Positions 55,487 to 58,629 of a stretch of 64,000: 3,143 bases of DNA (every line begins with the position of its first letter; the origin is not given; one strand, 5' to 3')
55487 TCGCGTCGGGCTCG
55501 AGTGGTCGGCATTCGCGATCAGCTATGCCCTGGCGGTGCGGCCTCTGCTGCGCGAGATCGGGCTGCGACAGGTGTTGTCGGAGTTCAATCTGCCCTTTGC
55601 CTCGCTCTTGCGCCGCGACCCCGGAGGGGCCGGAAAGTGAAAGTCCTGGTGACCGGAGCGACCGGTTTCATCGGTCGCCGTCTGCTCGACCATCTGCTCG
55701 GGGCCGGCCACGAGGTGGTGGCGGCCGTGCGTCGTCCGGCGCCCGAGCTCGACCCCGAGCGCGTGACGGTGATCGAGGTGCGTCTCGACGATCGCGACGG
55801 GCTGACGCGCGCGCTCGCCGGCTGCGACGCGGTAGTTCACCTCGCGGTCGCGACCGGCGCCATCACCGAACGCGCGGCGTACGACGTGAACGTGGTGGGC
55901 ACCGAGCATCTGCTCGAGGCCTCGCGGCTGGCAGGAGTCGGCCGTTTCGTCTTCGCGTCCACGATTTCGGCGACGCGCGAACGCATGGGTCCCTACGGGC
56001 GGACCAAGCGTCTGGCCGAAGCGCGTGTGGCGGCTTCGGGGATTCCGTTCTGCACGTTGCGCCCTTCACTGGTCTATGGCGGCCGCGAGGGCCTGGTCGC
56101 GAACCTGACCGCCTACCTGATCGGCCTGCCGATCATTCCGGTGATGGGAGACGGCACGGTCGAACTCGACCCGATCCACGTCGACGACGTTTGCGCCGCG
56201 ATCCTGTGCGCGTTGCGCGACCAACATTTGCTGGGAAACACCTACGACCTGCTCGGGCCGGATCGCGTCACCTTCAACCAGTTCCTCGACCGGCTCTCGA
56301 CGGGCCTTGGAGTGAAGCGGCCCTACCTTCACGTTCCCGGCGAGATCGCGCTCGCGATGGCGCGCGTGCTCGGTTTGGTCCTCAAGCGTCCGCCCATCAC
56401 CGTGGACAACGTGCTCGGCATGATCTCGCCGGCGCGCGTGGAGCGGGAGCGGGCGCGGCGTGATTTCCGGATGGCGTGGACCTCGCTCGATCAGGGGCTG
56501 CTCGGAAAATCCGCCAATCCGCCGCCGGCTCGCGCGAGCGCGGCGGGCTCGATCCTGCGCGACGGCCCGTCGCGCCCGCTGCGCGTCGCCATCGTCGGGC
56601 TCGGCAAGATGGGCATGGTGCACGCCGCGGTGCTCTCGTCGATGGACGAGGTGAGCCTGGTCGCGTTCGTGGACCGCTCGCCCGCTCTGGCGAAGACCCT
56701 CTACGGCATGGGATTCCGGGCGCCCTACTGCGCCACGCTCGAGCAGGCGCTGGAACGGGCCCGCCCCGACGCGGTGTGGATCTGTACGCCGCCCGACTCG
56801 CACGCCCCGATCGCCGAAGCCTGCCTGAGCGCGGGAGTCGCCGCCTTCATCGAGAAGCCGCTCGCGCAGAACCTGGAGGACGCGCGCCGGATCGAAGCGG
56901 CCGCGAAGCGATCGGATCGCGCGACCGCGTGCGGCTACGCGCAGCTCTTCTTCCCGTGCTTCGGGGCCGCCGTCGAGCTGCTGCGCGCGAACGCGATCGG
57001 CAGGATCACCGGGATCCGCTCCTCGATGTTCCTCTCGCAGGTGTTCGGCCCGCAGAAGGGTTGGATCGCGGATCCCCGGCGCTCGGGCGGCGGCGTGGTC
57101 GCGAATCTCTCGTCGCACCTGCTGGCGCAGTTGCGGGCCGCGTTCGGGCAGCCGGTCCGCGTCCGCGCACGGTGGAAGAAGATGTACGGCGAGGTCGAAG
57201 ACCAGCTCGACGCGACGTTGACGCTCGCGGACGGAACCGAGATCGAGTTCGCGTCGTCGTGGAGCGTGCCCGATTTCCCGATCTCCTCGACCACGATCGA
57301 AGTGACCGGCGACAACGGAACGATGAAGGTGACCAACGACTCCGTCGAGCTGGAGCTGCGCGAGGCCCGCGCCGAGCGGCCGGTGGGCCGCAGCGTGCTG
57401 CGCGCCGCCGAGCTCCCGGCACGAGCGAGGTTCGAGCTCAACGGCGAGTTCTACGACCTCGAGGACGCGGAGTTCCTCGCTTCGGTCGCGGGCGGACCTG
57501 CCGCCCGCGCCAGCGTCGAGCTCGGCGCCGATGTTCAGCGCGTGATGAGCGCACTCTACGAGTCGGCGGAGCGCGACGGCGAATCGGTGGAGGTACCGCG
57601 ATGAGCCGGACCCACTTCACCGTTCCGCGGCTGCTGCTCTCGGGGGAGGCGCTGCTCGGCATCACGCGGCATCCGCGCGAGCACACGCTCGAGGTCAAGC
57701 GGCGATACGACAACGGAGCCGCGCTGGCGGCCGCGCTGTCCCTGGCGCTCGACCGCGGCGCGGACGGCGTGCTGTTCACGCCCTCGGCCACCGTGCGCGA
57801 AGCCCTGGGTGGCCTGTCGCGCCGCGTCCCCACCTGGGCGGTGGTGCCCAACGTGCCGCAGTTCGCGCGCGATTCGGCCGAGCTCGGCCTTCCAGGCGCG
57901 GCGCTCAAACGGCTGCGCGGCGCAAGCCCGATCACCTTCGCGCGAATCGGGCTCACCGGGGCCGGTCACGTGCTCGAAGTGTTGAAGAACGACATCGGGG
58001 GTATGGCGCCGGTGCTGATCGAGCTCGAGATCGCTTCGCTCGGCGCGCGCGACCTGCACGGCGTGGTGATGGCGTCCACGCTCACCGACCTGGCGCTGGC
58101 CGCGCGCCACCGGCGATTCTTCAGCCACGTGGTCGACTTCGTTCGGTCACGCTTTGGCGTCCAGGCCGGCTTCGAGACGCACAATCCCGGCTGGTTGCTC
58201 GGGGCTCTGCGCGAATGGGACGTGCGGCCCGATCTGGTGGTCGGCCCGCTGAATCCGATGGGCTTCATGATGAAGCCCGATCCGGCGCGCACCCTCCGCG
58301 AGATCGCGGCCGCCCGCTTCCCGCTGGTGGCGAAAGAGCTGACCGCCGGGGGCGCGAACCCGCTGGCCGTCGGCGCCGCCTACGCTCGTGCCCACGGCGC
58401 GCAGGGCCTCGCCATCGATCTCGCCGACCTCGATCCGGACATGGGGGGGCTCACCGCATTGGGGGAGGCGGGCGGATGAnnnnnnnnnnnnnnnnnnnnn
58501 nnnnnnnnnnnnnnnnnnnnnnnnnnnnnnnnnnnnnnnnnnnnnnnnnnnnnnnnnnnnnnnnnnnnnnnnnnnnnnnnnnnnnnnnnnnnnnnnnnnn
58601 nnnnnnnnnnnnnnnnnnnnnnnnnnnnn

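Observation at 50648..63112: Arn/Gtr-like lipid-carrier amino-sugar glycosylation module embedded in a Wza-Wzc-type EPS locus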

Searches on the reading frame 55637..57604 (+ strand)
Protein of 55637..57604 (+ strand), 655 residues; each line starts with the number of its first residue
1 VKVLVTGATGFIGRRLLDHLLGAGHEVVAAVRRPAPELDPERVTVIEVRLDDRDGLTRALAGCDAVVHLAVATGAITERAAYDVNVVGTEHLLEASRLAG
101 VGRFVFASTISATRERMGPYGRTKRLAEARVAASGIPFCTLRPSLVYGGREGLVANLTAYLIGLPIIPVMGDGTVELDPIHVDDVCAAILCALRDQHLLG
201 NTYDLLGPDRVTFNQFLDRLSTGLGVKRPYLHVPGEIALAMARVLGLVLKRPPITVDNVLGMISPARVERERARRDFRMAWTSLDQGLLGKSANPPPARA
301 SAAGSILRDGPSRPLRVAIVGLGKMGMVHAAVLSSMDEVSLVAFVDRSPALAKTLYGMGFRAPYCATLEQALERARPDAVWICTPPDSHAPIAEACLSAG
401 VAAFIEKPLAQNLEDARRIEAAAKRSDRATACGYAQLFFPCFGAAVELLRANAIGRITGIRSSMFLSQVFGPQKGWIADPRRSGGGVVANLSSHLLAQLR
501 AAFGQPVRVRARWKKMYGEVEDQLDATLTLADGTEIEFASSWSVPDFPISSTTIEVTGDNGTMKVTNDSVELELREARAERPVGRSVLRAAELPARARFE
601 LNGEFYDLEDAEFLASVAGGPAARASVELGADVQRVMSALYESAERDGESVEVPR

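Call 6: search_protein_families(library=pfam, proteins=[window:55637-57604:+], max_evalue=0.01)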
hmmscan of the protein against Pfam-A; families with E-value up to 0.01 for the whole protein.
window:55637-57604:+ (655 aa): 15 families
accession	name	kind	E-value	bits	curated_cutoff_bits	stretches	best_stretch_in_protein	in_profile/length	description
PF01370.27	Epimerase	-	1.5e-33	116.7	20.9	1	3-195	1-227/240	NAD dependent epimerase/dehydratase family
PF01408.29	GFO_IDH_MocA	-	1.3e-23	84.4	24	1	315-430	1-116/120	Oxidoreductase family, NAD-binding Rossmann fold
PF13460.12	NAD_binding_10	-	5.9e-23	82.1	27.2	1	7-149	1-149/184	NAD(P)H-binding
PF01073.25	3Beta_HSD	-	1.1e-20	74.3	22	2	4-113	1-120/280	3-beta hydroxysteroid dehydrogenase/isomerase family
PF22725.1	GFO_IDH_MocA_C3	-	1.1e-19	71.1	27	1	444-563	3-123/124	GFO/IDH/MocA C-terminal domain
PF05368.20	NmrA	-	3e-14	53.8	27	1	2-238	4-248/298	NmrA-like family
PF02894.22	GFO_IDH_MocA_C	-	1.3e-13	51.7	22.9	1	447-652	2-217/218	Oxidoreductase family, C-terminal alpha/beta domain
PF16363.11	GDP_Man_Dehyd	-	1.3e-12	48.3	27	1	4-109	1-129/332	GDP-mannose 4,6 dehydratase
PF04321.23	RmlD_sub_bind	-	5.4e-11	42.5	27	1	1-155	1-161/287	RmlD substrate binding domain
PF07993.18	NAD_binding_4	-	9.8e-10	38.4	20.1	1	5-42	1-41/258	Male sterility protein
PF01113.26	DapB_N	-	7.2e-08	33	25.6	1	316-402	2-93/124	Dihydrodipicolinate reductase, N-terminus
PF03435.24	Sacchrp_dh_NADP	-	1.5e-07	32.2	25.1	1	3-74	1-80/129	Saccharopine dehydrogenase NADP binding domain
PF02719.21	Polysacc_synt_2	-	1.6e-07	31.2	20.2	1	3-133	1-151/293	Polysaccharide biosynthesis protein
PF03446.21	NAD_binding_2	-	0.00048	20.6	21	1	317-389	2-68/161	NAD binding domain of 6-phosphogluconate dehydrogenase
PF02254.24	TrkA_N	-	0.0062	17.3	23.8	0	317-377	1-60/116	TrkA-N domain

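Call 9: search_protein_families(library=ncbifam, proteins=[window:55637-57604:+], max_evalue=0.01)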
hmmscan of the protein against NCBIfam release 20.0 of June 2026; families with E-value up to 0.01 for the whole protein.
window:55637-57604:+ (655 aa): 39 families (the best 25 are shown)
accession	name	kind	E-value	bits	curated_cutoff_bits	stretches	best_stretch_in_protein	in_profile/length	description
NF042422.1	oxyalk_red_OleD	equivalog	1e-27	97.4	580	1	1-236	1-262/329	2-alkyl-3-oxoalkanoate reductase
TIGR03466.1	HpnA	hypoth_equivalog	8.3e-27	93.9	367.65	1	1-287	1-313/327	hopanoid-associated sugar epimerase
TIGR04380.1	myo_inos_iolG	equivalog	4.1e-23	81.8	355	1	315-509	2-192/330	inositol 2-dehydrogenase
NF004520.0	PRK05865.1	equivalog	3.1e-21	75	1509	1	1-220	1-198/854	sugar epimerase family protein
NF042423.1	oxyalk_red_Shew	equivalog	3.3e-19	69.1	580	1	2-114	10-123/331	2-alkyl-3-oxoalkanoate reductase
NF040723.1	UDP-GlcNAcDh_Arch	equivalog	3.5e-19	69.4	450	1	315-535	1-210/302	UDP-N-acetylglucosamine 3-dehydrogenase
NF052578.1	StrlDmthSdmBMthl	equivalog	1.7e-17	64.2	600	1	1-113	1-117/328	sterol demethylase protein SdmB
TIGR01777.1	yfcH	hypoth_equivalog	3.4e-16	59.7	207.35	2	3-70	1-65/292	TIGR01777 family oxidoreductase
NF041392.1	XylDh_Gfo6_Halo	equivalog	9.9e-14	50.9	350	1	314-569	16-279/350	D-xylose 1-dehydrogenase Gfo6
NF058621.1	DiazavRedAvaA7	equivalog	2.5e-13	50.3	400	1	1-116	1-121/304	3-diazoavenalumate denitrifying reductase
NF050030.1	thlkprotThyD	equivalog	4.5e-13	49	400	1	1-75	1-81/305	thylakoid membrane protein ThyD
NF052479.1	LevoglcsnDh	equivalog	1.1e-12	47.4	650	1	315-515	4-214/386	levoglucosan dehydrogenase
TIGR01746.1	Thioester-redct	subfamily_domain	3.1e-12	46.4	213.35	2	2-37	1-38/371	thioester reductase domain-containing protein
NF043036.1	ErythonDh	equivalog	3e-11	43.1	325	1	1-111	1-127/321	D-erythronate dehydrogenase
NF008607.0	PRK11579.1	subfamily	3.9e-11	42.5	330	1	367-513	55-199/346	oxidoreductase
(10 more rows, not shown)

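Call 59: search_solved_structures(query=window:55637-57604:+, max_evalue=1e-8)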
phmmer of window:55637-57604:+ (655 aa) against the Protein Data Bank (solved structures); distinct sequences matched with E-value up to 1e-8: 61 (the best 60 are shown).
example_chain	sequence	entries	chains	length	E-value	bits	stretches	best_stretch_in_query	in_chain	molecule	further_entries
6ktj_A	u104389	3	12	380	1.6e-23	86.4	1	313-645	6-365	Scyllo-inositol dehydrogenase with L-glucose dehydrogenase activity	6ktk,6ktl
5ya8_A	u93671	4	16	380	2.6e-23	85.7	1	313-645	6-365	Scyllo-inositol dehydrogenase with L-glucose dehydrogenase activity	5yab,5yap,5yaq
6nor_A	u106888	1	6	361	3.3e-23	85.4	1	314-563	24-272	Putative NAD dependent dehydrogenase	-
3db2_A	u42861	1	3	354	9.4e-22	80.5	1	313-546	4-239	putative NADPH-dependent oxidoreductase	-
7ar7_P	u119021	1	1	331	1.4e-18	70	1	4-254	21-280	NADH dehydrogenase [ubiquinone] 1 alpha subcomplex subunit 9, mitochondrial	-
7a23_T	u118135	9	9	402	2.6e-18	69.2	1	4-254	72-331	39kDa | NADH dehydrogenase [ubiquinone] 1 alpha subcomplex subunit 9, mitochondrial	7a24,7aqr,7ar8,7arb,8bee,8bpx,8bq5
6x89_A9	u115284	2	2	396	4.4e-16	61.8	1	4-255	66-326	NADH dehydrogenase [ubiquinone] 1 alpha subcomplex subunit 9, mitochondrial isoform X1 | NDUA9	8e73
4hkt_A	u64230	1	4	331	2.9e-15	59.1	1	314-536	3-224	Inositol 2-dehydrogenase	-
5a02_A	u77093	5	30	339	4.2e-15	58.6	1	311-544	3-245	ALDOSE-ALDOSE OXIDOREDUCTASE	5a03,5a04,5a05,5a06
1evj_A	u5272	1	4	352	5.2e-15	58.3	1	317-644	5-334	GLUCOSE-FRUCTOSE OXIDOREDUCTASE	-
1ofg_A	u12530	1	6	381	7.5e-15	57.7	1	312-644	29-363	GLUCOSE-FRUCTOSE OXIDOREDUCTASE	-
1ryd_A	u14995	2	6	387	7.7e-15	57.7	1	312-644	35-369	glucose-fructose oxidoreductase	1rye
5lnk_d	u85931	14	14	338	8.6e-15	57.5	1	4-218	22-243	Mitochondrial complex I, 39 kDa subunit | NADH:ubiquinone oxidoreductase subunit A9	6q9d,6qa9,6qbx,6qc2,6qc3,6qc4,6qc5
7zdh_d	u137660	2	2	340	8.7e-15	57.5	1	4-218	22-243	NADH:ubiquinone oxidoreductase subunit A9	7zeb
6zk9_d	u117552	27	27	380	9.7e-15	57.4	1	4-218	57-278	NADH:ubiquinone oxidoreductase subunit A9 | NADH dehydrogenase [ubiquinone] 1 alpha subcomplex subunit 9, mitochondrial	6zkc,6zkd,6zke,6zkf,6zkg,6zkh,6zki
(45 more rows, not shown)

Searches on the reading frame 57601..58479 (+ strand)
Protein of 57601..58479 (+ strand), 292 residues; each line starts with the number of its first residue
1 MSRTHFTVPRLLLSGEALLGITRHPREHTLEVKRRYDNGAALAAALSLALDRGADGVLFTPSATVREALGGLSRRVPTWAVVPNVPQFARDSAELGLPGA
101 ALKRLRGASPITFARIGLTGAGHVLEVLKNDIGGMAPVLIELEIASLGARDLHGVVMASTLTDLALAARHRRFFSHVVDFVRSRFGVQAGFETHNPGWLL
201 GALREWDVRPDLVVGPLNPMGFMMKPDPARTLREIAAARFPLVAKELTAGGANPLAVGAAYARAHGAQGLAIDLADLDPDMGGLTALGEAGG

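Call 6: search_protein_families(library=pfam, proteins=[window:57601-58479:+], max_evalue=0.01)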
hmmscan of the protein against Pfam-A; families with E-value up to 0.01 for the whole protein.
window:57601-58479:+ (292 aa): 0 families

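Call 9: search_protein_families(library=ncbifam, proteins=[window:57601-58479:+], max_evalue=0.01)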
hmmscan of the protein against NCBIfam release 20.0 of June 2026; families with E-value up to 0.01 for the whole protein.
window:57601-58479:+ (292 aa): 0 families

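Call 46: find_homologous_proteins(query=window:57601-58479:+, max_evalue=0.01)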
Query window:57601-58479:+ (292 aa): 74 proteins with E <= 0.01 among 8000 candidates.
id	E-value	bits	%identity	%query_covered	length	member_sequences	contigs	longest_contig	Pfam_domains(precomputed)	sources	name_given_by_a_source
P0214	8.0e-185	631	100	100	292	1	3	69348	-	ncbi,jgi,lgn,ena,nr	ncbi:MAG TPA: hypothetical protein VMJ70_13170 [Candidatus Sulfotelmatobacter sp.]|nr:hypothetical p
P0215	4.9e-147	507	85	97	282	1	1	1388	-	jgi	jgi:hypothetical protein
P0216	7.4e-144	497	82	96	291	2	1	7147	-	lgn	-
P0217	3.6e-142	491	83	96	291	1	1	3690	-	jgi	-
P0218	3.3e-135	468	76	98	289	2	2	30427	-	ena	-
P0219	3.7e-135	468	76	98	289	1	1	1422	-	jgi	jgi:hypothetical protein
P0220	2.2e-134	466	78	96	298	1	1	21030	-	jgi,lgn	-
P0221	2.6e-134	465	78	98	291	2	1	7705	-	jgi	jgi:hypothetical protein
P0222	1.8e-133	463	77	96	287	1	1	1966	-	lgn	-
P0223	3.3e-133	462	75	100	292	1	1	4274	-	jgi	jgi:hypothetical protein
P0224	3.9e-131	455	73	92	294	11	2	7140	-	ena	-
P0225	1.0e-129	450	77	96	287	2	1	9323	-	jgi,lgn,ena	-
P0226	2.1e-129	449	76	95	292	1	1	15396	-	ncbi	-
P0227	4.2e-129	448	75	98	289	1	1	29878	-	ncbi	-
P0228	1.4e-128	447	74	97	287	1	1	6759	-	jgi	jgi:hypothetical protein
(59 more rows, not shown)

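Call 49: search_solved_structures(query=A3, max_evalue=10)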
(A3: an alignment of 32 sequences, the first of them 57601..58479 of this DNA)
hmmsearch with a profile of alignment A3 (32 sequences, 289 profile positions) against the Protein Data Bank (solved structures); distinct sequences matched with E-value up to 10: 3.
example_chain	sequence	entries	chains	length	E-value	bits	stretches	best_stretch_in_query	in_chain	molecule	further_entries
1b1y_A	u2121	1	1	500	1.5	11.4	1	28-57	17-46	PROTEIN (BETA-AMYLASE)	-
2xff_A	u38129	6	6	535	1.5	11.4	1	28-57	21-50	BETA-AMYLASE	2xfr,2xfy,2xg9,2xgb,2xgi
6f9h_A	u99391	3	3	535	1.5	11.3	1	28-57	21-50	Beta-amylase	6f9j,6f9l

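Call 53: search_protein_representatives(alignment_id=A3)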
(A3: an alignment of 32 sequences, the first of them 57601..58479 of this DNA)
Query: 32 sequences, 289 profile positions. Proteins with E-value up to 0.001 (for the whole library): 548; up to 1e-10: 323; up to 1e-30: 63. The best 150 are listed.
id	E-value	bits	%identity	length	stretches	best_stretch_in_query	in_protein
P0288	2.0e-93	329.4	-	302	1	5-287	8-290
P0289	2.6e-92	325.7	-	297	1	3-287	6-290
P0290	3.5e-92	325.3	-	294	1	3-287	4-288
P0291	4.7e-90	318.3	-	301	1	5-286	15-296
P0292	1.9e-85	303.2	-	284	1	3-286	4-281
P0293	1.4e-79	284.0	-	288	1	3-277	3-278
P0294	8.6e-72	258.4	-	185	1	104-286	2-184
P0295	8.7e-70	251.8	-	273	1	41-278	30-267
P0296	4.6e-69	249.4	-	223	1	74-287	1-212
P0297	1.4e-68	247.8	-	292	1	4-287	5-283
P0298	5.6e-68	245.9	-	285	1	37-276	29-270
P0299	1.8e-67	244.2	-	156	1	53-208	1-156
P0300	7.0e-65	235.7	-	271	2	127-286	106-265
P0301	1.2e-64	235.0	-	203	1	75-275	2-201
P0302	1.5e-63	231.3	-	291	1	5-287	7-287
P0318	2.6e-41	158.4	-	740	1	43-271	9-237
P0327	1.3e-38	149.5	-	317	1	4-272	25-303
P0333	3.4e-36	141.6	-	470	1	40-209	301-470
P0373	1.5e-25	106.6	-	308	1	9-260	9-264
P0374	2.4e-25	106.0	-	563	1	8-270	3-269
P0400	1.5e-22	96.7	-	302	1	6-260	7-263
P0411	2.3e-21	92.9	-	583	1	40-226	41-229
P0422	1.3e-20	90.4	-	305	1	6-272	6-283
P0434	1.4e-19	87.0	-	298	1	5-287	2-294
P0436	1.9e-19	86.6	-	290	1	5-270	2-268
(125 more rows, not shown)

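Call 54: search_protein_families(library=pfam, proteins=[P0318, P0374, P0411, P0333, P0327, P0373, P0400, P0422, P0434, P0436], max_evalue=0.01)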
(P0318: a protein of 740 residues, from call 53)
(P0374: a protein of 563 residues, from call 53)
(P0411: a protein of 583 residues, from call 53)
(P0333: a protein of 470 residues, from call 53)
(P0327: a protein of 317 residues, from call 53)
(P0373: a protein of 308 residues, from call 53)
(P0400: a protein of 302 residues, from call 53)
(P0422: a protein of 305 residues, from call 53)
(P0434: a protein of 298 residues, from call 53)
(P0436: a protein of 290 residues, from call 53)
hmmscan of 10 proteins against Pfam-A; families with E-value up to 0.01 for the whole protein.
P0318 (740 aa): 2 families
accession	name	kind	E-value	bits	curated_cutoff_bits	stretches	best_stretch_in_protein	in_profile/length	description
PF13231.12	PMT_2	-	9.5e-09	36.1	26.1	1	319-462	4-145/160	Dolichyl-phosphate-mannose-protein mannosyltransferase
PF02366.24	PMT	-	0.0021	18.1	22.7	1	334-407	80-154/245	Dolichyl-phosphate-mannose-protein mannosyltransferase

P0374 (563 aa): 1 family
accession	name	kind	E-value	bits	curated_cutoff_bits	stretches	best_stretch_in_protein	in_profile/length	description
PF03808.19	Glyco_tran_WecG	-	1.3e-52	178.5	27.4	1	374-539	3-166/168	Glycosyl transferase WecG/TagA/CpsF family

P0411 (583 aa): 3 families
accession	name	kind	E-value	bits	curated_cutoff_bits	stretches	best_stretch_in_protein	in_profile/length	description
PF00535.33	Glycos_transf_2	-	1.1e-31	110.4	23.3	1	357-522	1-167/168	Glycosyl transferase family 2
PF13641.12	Glyco_tranf_2_3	-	7.3e-08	33.1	27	1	356-452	3-102/230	Glycosyltransferase like family 2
PF10111.15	Glyco_tranf_2_2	-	4.8e-06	26.7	27.3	1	357-447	1-92/276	Glycosyltransferase like family 2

P0333 (470 aa): 0 families

P0327 (317 aa): 0 families

P0373 (308 aa): 1 family
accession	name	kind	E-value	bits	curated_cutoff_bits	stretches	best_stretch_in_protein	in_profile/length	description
PF00248.27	Aldo_ket_red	-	0.00055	19.5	24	0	228-257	171-199/291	Aldo/keto reductase family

P0400 (302 aa): 0 families

P0422 (305 aa): 0 families

P0434 (298 aa): 0 families

P0436 (290 aa): 0 families
